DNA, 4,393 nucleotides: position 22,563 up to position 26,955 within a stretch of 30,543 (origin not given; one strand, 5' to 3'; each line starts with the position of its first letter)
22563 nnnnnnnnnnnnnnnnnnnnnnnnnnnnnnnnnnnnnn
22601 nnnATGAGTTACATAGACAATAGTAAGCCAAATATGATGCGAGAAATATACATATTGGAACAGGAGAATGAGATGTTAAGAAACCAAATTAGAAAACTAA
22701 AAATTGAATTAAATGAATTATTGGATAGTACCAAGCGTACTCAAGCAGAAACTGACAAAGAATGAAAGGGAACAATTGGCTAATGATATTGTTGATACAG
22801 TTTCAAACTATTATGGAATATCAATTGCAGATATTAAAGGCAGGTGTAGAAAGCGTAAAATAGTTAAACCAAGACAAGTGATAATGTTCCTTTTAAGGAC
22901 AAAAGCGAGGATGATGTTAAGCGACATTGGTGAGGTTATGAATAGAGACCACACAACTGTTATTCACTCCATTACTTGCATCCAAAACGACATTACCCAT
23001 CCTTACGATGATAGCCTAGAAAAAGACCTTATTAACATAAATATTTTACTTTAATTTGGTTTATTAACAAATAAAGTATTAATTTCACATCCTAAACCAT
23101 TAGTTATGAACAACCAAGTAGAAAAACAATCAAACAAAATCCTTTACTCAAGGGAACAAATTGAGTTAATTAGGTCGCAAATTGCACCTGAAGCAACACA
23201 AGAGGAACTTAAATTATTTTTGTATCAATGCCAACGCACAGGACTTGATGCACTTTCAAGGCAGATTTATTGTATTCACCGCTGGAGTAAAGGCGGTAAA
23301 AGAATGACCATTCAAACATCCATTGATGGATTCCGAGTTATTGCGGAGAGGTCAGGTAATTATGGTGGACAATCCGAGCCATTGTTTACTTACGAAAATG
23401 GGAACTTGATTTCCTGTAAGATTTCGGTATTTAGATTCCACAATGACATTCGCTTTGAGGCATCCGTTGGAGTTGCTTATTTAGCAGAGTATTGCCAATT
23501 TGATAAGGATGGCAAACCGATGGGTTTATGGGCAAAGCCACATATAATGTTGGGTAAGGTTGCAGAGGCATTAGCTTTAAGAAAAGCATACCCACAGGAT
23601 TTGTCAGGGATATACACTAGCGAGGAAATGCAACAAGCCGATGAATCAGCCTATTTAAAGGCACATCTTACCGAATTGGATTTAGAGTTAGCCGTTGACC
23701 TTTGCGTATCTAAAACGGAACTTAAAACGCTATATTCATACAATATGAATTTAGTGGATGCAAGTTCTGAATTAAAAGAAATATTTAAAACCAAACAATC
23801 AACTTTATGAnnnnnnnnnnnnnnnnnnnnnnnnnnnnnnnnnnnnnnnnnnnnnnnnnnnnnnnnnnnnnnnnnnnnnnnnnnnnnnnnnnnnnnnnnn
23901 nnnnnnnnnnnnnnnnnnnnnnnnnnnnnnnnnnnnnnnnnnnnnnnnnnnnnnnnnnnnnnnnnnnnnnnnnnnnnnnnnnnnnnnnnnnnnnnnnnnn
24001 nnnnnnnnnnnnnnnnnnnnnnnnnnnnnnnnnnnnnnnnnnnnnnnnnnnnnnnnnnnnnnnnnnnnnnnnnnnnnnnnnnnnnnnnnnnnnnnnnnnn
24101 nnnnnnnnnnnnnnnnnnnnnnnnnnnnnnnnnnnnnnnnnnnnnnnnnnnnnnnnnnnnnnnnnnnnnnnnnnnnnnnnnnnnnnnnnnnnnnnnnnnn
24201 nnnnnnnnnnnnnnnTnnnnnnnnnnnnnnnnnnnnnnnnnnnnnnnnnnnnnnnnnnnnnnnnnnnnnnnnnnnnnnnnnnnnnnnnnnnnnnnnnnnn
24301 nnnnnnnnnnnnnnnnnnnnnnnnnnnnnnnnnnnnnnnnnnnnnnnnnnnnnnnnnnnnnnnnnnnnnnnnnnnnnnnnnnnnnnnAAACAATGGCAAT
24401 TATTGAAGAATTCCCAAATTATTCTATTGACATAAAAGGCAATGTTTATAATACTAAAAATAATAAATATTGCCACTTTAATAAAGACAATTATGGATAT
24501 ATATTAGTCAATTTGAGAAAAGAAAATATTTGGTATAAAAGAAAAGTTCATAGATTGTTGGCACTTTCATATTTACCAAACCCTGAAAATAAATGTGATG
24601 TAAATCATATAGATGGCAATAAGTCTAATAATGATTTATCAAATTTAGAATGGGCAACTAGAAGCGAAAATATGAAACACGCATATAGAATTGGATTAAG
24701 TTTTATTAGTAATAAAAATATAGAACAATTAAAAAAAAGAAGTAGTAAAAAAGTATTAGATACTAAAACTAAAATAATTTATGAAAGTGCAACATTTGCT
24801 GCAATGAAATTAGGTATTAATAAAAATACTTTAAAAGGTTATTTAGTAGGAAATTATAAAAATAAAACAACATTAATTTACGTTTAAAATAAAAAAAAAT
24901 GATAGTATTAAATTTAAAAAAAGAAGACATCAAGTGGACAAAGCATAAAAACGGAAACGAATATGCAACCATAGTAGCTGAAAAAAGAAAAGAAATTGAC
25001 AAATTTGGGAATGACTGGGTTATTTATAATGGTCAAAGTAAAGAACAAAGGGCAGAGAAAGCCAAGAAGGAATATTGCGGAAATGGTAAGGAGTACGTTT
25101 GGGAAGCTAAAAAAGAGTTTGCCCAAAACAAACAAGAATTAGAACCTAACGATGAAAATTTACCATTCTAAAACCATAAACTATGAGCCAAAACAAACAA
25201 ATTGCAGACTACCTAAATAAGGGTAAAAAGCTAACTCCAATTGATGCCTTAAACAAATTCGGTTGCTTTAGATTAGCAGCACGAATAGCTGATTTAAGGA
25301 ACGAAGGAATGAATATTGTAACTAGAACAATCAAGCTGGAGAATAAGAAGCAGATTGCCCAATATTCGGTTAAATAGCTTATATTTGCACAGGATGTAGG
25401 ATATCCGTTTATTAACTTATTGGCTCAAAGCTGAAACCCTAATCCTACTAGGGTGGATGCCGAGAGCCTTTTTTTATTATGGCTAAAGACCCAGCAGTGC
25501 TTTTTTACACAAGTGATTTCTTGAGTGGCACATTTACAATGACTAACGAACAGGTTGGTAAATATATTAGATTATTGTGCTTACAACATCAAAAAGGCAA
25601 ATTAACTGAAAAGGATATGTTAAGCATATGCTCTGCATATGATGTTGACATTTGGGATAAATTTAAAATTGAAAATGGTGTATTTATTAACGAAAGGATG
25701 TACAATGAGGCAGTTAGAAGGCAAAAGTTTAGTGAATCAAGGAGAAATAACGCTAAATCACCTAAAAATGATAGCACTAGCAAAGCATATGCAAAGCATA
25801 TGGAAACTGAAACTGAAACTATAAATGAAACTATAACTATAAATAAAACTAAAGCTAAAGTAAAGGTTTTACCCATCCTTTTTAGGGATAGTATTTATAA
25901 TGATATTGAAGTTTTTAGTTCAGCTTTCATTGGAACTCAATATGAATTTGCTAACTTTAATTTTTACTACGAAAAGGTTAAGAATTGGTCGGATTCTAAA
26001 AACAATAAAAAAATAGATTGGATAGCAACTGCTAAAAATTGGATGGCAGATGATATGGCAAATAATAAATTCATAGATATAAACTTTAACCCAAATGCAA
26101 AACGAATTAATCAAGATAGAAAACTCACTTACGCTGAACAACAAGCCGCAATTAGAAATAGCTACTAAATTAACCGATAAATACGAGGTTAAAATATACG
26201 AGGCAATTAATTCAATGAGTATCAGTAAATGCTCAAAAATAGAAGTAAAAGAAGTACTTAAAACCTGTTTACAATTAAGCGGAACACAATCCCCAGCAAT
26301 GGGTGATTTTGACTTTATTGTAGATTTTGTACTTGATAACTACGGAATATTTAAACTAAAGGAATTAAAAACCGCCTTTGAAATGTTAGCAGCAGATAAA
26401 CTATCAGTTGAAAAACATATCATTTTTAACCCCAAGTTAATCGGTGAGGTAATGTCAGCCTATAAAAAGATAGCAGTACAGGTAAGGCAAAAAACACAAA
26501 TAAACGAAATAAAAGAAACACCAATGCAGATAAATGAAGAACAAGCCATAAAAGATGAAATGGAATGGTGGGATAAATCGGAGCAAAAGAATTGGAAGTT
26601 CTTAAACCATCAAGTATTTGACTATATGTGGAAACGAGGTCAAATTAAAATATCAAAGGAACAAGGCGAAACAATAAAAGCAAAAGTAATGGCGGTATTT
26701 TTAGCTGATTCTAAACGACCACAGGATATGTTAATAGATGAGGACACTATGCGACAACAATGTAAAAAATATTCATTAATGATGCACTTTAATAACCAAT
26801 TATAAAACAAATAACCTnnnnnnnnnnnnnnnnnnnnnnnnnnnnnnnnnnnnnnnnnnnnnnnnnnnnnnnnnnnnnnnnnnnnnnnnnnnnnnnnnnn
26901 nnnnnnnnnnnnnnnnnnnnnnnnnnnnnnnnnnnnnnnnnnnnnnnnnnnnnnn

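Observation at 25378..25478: Compensatory base changes between E1 and E2 support a conserved RNA fold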

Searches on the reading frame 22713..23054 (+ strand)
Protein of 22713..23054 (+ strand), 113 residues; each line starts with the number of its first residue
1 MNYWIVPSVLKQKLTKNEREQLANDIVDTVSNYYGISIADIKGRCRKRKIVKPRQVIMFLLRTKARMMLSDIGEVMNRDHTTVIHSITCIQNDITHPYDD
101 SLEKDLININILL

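Call 41: search_protein_families(library=phrogs, proteins=[window:22713-23054:+], max_evalue=0.001)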
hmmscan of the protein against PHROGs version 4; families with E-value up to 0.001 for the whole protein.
window:22713-23054:+ (113 aa): 2 families
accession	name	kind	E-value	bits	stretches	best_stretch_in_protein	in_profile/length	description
phrog_27829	-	DNA, RNA and nucleotide metabolism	3.2e-06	28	1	30-89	8-67/72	DnaA-like replication initiation protein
phrog_30669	-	DNA, RNA and nucleotide metabolism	8.2e-06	26.9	1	12-92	7-84/159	replication initiation protein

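Call 45: search_protein_families(library=pfam, proteins=[window:22713-23054:+], max_evalue=0.01)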
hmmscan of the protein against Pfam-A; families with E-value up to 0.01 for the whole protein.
window:22713-23054:+ (113 aa): 1 family
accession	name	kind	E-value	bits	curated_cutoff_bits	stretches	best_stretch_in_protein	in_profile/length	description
PF08299.17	Bac_DnaA_C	-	4.4e-23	81.5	31.5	1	24-88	2-67/69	Bacterial dnaA protein helix-turn-helix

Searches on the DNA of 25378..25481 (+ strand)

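Call 59: search_dna_similar(query=window:25378-25481:+, collection=phages, mode=distant, max_evalue=10, max_rows=20)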
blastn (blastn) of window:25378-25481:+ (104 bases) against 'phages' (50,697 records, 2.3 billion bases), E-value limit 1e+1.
Records with a match: 2; places in all: 2; records where one place covers at least 80% of the query: 0.
Best place of each record, by identity: 95-99% 1; 80-90% 1.
By first word of the organism name: Bacteriophage 1; Fusobacterium 1.
By host as written in the record: - 1; Fusobacterium nucleatum 7_1 1.
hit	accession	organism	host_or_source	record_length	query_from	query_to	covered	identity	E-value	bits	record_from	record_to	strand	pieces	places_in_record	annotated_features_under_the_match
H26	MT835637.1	Bacteriophage sp.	human fecal samples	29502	5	44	38%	81.0%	3e+0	36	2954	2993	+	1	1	record has no annotation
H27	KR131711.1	Fusobacterium phage Funu2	Fusobacterium nucleatum 7_1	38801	27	48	21%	95.5%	3e+0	37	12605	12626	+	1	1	hypothetical protein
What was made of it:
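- Tried and rejected: Sensitive blastn of E2 gave only chance hits (call 59).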

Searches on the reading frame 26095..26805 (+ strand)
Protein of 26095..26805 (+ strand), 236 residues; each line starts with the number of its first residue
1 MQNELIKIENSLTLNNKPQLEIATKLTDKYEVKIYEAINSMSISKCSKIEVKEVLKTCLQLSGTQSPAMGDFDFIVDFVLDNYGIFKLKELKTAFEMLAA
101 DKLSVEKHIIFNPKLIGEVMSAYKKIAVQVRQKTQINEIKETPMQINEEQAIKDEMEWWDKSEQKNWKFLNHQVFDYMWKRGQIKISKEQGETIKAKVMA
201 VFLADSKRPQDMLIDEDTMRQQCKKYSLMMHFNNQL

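Call 15: search_protein_families(library=pfam, proteins=[window:26095-26805:+], max_evalue=0.01)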
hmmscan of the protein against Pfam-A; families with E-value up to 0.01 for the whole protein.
window:26095-26805:+ (236 aa): 0 families

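Call 42: search_protein_families(library=phrogs, proteins=[window:26095-26805:+], max_evalue=0.001)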
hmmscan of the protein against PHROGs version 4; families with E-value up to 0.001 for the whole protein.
window:26095-26805:+ (236 aa): 1 family
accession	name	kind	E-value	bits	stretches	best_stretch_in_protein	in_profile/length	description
phrog_26016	-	unknown function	4e-05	24.4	1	75-149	58-140/255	-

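Call 45: search_protein_families(library=pfam, proteins=[window:26095-26805:+], max_evalue=0.01)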
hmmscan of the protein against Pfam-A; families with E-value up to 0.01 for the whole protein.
window:26095-26805:+ (236 aa): 0 families
